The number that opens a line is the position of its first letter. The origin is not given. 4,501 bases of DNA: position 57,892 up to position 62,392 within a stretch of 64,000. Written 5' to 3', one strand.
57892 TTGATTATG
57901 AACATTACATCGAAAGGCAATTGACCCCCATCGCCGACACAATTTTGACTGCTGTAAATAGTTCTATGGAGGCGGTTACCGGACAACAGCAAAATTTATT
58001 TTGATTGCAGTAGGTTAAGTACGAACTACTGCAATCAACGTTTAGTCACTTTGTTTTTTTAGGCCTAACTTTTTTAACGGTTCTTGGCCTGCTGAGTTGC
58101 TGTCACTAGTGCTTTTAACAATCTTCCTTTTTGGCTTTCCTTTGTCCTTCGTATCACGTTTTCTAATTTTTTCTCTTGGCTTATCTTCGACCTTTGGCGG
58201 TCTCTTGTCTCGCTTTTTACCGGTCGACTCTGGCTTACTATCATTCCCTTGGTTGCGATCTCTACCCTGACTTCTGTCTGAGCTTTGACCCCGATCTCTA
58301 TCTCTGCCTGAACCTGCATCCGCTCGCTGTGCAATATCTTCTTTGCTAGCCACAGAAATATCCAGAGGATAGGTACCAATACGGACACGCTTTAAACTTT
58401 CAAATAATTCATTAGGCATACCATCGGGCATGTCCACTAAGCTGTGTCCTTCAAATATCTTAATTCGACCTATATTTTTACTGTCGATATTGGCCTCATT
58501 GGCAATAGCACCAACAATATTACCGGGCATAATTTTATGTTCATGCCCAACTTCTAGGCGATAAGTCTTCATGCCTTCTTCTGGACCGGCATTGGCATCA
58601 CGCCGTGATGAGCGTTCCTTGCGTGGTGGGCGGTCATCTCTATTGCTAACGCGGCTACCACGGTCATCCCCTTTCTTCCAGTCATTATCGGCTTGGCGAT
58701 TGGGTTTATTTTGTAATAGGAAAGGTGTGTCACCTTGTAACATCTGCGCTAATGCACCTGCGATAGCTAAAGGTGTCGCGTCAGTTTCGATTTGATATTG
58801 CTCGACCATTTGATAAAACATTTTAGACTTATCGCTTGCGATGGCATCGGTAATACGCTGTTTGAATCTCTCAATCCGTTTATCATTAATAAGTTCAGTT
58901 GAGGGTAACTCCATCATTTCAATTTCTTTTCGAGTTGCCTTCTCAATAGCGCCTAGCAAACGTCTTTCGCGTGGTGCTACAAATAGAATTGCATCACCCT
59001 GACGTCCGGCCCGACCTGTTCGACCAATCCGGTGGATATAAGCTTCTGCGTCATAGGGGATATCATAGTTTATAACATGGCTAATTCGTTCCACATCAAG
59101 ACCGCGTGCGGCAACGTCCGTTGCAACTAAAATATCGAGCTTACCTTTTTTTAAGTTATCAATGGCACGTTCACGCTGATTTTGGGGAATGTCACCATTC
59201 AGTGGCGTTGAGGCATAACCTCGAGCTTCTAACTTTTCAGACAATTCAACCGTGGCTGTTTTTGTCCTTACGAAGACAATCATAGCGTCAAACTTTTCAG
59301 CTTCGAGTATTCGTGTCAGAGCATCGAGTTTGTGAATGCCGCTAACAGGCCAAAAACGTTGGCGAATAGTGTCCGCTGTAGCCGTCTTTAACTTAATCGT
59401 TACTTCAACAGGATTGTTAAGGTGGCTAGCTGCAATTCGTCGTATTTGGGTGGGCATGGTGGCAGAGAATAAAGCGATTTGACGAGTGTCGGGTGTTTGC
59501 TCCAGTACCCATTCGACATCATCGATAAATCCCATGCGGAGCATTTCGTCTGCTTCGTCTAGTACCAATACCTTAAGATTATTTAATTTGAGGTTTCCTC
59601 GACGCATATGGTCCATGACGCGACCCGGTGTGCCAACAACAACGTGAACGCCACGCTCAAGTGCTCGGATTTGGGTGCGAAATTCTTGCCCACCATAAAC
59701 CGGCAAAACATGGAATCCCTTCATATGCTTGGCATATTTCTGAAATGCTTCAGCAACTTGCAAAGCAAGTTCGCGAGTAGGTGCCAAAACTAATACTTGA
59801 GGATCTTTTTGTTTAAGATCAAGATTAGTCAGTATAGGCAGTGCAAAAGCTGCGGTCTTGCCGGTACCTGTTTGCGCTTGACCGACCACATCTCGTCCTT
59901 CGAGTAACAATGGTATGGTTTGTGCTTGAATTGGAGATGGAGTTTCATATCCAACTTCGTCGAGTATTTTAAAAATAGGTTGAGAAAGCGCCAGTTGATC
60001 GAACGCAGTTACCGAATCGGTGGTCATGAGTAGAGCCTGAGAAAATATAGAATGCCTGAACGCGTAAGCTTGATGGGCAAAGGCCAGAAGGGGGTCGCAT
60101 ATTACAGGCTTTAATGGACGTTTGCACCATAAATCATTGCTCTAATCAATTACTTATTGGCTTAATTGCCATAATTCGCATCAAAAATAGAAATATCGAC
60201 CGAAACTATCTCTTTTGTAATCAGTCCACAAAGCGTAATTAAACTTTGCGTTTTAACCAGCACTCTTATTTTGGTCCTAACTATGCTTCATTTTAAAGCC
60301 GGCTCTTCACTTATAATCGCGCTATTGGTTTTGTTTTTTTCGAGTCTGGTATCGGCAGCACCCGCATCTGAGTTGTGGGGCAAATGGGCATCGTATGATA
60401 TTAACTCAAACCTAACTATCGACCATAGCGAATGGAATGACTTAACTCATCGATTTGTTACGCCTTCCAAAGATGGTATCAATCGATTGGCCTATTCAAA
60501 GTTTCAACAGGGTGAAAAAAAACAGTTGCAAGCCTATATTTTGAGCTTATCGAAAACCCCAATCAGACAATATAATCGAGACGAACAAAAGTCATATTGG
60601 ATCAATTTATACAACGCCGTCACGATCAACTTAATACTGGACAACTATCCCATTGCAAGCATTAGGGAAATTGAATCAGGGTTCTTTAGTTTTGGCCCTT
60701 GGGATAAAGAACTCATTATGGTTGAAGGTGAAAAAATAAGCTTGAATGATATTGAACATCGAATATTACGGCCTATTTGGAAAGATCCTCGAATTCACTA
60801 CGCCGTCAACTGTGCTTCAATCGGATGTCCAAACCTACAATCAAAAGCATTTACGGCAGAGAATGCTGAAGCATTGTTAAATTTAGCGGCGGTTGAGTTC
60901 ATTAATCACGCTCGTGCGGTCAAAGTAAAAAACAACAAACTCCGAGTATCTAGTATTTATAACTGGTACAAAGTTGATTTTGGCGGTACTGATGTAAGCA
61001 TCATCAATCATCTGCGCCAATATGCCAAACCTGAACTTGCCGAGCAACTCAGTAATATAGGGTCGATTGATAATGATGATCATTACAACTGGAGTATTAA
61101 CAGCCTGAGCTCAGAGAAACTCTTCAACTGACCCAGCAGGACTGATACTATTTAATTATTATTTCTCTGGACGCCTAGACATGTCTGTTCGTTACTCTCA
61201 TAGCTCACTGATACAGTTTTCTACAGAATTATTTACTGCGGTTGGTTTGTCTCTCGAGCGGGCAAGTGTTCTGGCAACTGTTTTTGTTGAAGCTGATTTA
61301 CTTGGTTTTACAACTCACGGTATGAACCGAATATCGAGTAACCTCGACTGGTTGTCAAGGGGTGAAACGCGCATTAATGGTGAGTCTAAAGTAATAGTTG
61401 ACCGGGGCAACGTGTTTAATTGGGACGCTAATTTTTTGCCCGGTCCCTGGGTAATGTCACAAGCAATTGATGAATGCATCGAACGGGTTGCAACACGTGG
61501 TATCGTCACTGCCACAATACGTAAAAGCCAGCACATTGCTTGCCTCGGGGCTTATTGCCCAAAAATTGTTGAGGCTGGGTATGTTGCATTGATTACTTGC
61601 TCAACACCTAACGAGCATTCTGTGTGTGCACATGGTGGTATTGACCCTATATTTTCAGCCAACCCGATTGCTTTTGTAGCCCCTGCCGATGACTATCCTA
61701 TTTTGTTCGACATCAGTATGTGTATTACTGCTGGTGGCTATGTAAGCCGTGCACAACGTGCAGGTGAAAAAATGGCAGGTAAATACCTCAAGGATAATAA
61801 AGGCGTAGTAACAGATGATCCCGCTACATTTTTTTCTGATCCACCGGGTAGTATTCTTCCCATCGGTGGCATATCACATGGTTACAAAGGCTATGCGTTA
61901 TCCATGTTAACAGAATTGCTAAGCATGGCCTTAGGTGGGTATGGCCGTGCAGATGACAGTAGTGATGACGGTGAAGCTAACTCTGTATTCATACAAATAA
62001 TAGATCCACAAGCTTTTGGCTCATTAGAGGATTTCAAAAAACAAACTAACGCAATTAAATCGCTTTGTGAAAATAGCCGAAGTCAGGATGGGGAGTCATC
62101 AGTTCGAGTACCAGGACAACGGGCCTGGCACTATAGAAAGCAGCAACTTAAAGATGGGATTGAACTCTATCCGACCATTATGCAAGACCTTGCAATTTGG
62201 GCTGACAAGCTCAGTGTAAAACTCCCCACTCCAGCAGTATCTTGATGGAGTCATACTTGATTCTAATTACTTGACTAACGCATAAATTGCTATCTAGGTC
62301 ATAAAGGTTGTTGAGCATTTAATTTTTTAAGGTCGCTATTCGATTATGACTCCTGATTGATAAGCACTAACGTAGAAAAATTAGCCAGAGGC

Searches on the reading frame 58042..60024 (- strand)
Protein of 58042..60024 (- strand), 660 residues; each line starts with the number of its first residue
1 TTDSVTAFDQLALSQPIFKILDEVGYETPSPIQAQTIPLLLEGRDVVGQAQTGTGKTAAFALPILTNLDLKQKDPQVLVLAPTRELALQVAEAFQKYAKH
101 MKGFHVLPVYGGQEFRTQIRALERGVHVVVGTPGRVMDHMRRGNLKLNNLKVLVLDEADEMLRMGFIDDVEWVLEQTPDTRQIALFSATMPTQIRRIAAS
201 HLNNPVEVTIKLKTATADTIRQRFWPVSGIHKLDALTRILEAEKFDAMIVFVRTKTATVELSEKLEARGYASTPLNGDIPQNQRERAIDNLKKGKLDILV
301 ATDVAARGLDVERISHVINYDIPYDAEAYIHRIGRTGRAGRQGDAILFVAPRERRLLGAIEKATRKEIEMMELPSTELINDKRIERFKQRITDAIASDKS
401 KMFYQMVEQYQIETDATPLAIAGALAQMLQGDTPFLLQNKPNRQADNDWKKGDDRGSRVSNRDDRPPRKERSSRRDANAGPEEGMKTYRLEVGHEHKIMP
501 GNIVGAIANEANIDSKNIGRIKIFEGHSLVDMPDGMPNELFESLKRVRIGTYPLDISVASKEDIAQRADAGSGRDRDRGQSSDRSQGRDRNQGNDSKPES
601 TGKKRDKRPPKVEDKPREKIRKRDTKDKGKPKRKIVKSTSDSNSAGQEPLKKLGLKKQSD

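Call 59: search_protein_families(library=pfam, max_evalue=1e-8, proteins=[window:58042-60024:-])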
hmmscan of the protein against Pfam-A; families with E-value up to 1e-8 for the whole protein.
window:58042-60024:- (660 aa): 5 families
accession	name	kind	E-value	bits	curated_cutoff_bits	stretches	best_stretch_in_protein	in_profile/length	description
PF00270.35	DEAD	-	8.7e-54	182.2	26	1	30-196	1-166/167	DEAD/DEAH box helicase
PF00271.37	Helicase_C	-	1.2e-34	119.3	23.5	1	232-340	2-110/110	Helicase conserved C-terminal domain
PF25399.1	DeaD_dimer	-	7.3e-22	77.6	23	1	374-438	1-65/67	RNA helicase DeaD dimerization domain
PF03880.21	DbpA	-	4e-20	72.1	25.6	1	487-555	1-69/72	DbpA RNA binding domain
PF04851.21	ResIII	-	1.6e-09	38.3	22.5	1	47-189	27-161/164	Type III restriction enzyme, res subunit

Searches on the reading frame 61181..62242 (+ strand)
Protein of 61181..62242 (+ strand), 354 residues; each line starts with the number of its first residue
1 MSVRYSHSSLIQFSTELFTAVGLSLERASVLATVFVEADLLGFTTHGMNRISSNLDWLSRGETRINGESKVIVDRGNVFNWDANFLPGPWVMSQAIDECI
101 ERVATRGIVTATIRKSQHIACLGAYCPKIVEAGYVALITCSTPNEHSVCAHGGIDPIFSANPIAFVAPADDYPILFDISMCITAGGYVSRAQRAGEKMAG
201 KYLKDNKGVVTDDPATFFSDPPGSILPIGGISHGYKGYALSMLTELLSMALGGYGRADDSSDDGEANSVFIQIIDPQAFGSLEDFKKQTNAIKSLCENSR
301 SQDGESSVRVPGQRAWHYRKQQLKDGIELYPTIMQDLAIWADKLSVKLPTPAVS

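Call 59: search_protein_families(library=pfam, max_evalue=1e-8, proteins=[window:61181-62242:+])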
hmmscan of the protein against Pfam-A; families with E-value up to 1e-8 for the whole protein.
window:61181-62242:+ (354 aa): 1 family
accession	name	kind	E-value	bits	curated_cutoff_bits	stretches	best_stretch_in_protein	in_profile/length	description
PF02615.19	Ldh_2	-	3.1e-81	273.5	38.8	1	6-337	2-332/333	Malate/L-lactate dehydrogenase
